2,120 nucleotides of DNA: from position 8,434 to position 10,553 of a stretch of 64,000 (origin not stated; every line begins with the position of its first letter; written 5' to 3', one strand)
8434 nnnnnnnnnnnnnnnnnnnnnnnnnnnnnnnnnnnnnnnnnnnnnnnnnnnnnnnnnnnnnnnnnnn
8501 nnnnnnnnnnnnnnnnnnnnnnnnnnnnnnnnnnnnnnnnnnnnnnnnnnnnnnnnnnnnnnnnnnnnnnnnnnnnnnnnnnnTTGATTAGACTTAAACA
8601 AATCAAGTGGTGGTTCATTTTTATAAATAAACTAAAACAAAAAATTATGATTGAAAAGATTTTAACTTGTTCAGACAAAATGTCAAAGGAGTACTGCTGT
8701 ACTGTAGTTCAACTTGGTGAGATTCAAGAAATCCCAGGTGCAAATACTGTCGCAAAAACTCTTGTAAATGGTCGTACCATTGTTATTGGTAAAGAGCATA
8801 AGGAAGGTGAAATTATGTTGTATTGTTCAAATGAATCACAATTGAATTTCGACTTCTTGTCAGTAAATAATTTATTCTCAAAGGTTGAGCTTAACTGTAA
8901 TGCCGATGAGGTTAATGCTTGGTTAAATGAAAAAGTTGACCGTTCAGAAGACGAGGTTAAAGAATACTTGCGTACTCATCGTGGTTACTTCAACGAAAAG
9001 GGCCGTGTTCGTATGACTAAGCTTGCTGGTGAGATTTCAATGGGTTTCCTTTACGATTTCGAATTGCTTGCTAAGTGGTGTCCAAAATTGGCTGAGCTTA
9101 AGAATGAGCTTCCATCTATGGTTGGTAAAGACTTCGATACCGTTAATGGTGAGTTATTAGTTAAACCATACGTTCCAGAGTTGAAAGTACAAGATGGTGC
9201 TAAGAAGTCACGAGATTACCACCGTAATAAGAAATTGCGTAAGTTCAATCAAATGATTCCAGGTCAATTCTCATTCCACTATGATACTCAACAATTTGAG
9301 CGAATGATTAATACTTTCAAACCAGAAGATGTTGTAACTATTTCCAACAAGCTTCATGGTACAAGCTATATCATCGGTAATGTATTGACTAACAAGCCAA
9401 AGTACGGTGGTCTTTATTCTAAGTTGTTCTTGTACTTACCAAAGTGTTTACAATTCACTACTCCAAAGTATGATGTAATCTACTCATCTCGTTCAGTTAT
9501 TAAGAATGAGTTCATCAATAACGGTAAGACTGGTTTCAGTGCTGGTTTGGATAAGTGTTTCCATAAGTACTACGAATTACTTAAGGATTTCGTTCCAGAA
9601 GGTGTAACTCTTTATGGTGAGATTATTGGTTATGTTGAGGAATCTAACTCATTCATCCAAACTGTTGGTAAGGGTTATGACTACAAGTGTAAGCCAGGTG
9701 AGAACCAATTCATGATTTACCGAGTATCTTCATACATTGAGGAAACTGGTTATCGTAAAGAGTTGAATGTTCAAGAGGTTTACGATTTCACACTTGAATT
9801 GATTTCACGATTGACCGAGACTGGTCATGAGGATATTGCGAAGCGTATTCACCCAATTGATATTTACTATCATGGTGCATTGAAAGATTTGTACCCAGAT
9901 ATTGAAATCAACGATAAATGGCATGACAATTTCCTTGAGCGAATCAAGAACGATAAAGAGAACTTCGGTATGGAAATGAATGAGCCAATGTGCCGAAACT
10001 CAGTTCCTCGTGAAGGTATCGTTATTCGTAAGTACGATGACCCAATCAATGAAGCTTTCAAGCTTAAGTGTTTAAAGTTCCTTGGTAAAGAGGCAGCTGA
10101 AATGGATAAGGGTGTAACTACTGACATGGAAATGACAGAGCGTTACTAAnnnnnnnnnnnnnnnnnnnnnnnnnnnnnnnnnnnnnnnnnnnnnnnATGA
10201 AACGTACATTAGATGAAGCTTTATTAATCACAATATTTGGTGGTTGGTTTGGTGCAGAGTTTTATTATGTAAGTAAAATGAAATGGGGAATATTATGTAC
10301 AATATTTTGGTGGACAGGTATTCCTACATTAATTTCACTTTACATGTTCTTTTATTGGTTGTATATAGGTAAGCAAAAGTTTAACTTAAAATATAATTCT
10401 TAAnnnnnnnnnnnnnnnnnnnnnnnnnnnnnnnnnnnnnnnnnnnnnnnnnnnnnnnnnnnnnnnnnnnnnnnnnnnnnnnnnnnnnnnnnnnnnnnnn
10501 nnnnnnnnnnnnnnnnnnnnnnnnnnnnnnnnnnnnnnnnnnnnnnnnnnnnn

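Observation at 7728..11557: RNA repair-like module: Rnl2-type ligase with long N-terminal extension, PNK-like kinase, TM2 protein and possible HNH protein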

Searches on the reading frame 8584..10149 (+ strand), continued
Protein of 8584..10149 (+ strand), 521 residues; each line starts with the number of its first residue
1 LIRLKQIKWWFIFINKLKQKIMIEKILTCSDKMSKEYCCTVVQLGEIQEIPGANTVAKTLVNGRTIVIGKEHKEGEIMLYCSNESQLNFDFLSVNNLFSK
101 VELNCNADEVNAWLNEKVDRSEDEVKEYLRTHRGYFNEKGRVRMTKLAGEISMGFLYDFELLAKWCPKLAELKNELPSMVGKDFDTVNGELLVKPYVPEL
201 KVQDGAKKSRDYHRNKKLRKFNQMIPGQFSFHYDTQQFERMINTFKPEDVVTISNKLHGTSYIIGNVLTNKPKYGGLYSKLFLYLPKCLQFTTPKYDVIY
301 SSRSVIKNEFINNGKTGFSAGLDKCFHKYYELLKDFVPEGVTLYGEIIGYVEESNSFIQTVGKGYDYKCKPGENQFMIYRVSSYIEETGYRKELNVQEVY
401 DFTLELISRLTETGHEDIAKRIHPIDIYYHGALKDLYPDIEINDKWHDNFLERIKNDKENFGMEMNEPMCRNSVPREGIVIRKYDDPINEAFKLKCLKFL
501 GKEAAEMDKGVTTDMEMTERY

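Call 30: predict_structure(alignment_id=A2)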
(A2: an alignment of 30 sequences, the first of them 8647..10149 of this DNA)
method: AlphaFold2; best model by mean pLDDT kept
length: 500 residues; sequences in the alignment: 30
mean_pLDDT: 87.1   pTM: 0.81
mean pLDDT of the five models: 87.1, 86.2, 85.2, 84.2, 84.1
residues with pLDDT >= 90: 283; 70-90: 172; 50-70: 39; < 50: 6
segments of 3 or more residues with pLDDT < 50: 183-186
pLDDT, mean of each block of 10 residues (from residue 1): 76 87 91 89 89 94 92 95 94 85 87 90 87 92 90 87 93 80 51 71 84 80 93 92 93 90 91 92 76 57 87 94 93 86 90 94 83 93 97 96 96 94 90 94 93 93 83 92 81 58
secondary structure, 60 per line:
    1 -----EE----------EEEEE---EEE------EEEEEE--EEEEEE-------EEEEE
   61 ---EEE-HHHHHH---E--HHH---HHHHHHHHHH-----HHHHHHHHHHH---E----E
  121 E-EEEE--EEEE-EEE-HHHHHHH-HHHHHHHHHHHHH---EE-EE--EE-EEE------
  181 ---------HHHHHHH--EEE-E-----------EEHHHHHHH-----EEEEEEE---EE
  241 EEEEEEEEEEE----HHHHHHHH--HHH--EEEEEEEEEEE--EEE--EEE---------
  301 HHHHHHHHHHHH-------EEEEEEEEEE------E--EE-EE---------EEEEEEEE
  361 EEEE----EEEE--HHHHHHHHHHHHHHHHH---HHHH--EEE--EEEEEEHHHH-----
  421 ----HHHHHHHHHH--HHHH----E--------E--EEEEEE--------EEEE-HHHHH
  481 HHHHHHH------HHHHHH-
elements in order: E18-22 E26-28 E35-40 E43-48 E56-60 E64-66 H68-73 H86-95 H101-111 E123-126 E129-132 E134-136 H138-144 H146-158 E172-174 H190-196 E199-201 H217-223 E229-235 E239-251 H256-263 E271-281 E284-286 E289-291 H301-312 E320-329 E353-364 E369-372 H375-391 H395-398 E401-403 E406-411 H412-415 H425-434 H437-440 E457-462 E471-474 H476-487 H494-499

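Call 40: search_protein_families(library=pfam, proteins=[L003:6597-7172:+, L003:9650-10441:+], max_evalue=0.01)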
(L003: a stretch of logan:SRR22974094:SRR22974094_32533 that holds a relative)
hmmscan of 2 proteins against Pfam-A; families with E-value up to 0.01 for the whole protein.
L003:6597-7172:+ (191 aa): 0 families

L003:9650-10441:+ (263 aa): 0 families

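Call 93: search_solved_structures(query=A10, max_evalue=0.01, show_alignments=0)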
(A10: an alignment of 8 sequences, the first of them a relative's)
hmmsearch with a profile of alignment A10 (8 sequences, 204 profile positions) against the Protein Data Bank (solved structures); distinct sequences matched with E-value up to 0.01: 3.
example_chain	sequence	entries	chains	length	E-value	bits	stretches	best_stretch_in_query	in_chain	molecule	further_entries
1xm7_A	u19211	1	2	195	9.8e-22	80.5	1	16-196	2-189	hypothetical protein aq_1665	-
2dxl_A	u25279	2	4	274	0.0022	20.6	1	21-104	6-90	Phosphohydrolase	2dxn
2zo9_B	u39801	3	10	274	0.0028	20.2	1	21-104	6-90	Phosphohydrolase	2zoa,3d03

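Call 105: search_protein_families(library=padloc, proteins=[window:8647-10149:+], max_evalue=0.01)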
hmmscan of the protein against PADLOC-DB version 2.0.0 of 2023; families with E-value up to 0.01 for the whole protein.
window:8647-10149:+ (500 aa): 0 families

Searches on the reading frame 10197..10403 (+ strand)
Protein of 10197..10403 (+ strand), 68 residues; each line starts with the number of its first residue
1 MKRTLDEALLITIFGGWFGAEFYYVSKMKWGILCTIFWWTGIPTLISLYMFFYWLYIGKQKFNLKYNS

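Call 3: search_protein_families(library=pfam, proteins=[window:10197-10403:+], max_evalue=0.1)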
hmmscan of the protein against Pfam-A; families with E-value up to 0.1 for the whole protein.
window:10197-10403:+ (68 aa): 1 family
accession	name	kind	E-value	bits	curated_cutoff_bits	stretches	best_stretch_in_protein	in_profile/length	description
PF05154.21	TM2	-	0.013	16.1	27.9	1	8-51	8-50/51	TM2 domain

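Call 4: search_protein_families(library=phrogs, proteins=[window:10197-10403:+], max_evalue=0.01)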
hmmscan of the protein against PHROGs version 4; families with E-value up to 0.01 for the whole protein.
window:10197-10403:+ (68 aa): 1 family
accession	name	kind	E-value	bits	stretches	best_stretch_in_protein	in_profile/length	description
phrog_10680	-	unknown function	8.9e-07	30.1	1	8-67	82-140/144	-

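Call 7: search_protein_families(library=ncbifam, proteins=[window:10197-10403:+], max_evalue=0.1)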
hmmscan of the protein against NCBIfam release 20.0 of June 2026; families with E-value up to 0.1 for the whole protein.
window:10197-10403:+ (68 aa): 0 families

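Call 105: search_protein_families(library=padloc, proteins=[window:10197-10403:+], max_evalue=0.01)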
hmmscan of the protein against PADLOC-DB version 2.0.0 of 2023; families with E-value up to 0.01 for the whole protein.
window:10197-10403:+ (68 aa): 0 families
